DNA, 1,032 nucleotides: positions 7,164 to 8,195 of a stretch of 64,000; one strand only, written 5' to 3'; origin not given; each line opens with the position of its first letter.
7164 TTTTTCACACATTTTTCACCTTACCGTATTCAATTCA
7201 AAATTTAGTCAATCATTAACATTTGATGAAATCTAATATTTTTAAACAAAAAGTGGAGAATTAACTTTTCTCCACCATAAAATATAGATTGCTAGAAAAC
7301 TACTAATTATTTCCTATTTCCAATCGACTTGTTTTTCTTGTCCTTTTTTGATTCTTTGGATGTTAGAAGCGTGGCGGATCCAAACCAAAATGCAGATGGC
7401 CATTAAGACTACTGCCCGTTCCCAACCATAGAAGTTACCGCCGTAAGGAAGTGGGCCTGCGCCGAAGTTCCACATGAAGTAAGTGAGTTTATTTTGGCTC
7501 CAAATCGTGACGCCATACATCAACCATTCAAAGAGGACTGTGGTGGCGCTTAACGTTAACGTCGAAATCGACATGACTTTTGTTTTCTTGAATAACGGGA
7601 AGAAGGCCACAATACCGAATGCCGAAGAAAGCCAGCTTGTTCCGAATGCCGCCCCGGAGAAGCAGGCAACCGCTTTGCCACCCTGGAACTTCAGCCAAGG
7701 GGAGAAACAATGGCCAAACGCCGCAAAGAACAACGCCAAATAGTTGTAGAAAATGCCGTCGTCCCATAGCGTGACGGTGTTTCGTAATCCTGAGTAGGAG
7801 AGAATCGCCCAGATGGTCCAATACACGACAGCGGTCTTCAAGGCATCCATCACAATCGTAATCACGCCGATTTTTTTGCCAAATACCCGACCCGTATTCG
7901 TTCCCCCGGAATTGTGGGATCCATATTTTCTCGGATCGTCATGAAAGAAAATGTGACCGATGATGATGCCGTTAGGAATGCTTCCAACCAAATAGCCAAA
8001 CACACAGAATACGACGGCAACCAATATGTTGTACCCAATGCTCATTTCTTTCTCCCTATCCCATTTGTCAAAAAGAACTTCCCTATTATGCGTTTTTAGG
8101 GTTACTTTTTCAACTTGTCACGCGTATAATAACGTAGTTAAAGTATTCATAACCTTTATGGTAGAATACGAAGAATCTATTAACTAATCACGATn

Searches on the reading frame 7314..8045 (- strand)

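Call 10: search_protein_families(library=ncbifam, proteins=[window:7314-8045:-])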
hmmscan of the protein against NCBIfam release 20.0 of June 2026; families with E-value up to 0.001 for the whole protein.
window:7314-8045:- (243 aa): 8 families
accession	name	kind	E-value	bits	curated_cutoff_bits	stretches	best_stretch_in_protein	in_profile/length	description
TIGR00023.1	TIGR00023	equivalog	2.8e-40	138.2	137.2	1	8-243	3-196/196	glycerol-3-phosphate 1-O-acyltransferase PlsY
NF010976.0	PRK14399.1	equivalog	5.7e-24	85.3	419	1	8-183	9-179/258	membrane protein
NF010987.0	PRK14411.1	equivalog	9.8e-21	74.5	243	1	11-129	4-109/204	membrane protein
NF010992.0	PRK14416.1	equivalog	8.8e-11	42.2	222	1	15-135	4-112/207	membrane protein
NF010993.0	PRK14417.1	equivalog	5.8e-10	39.1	249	1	9-172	4-154/232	membrane protein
NF001254.0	PRK00220.2-1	equivalog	8.2e-10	39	199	1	11-153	7-135/182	glycerol-3-phosphate 1-O-acyltransferase PlsY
NF010990.0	PRK14414.1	equivalog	6.4e-07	29.3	261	1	7-177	4-161/210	glycerol-3-phosphate acyltransferase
NF010978.0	PRK14401.1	equivalog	1.1e-05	25.3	163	1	11-134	3-108/187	membrane protein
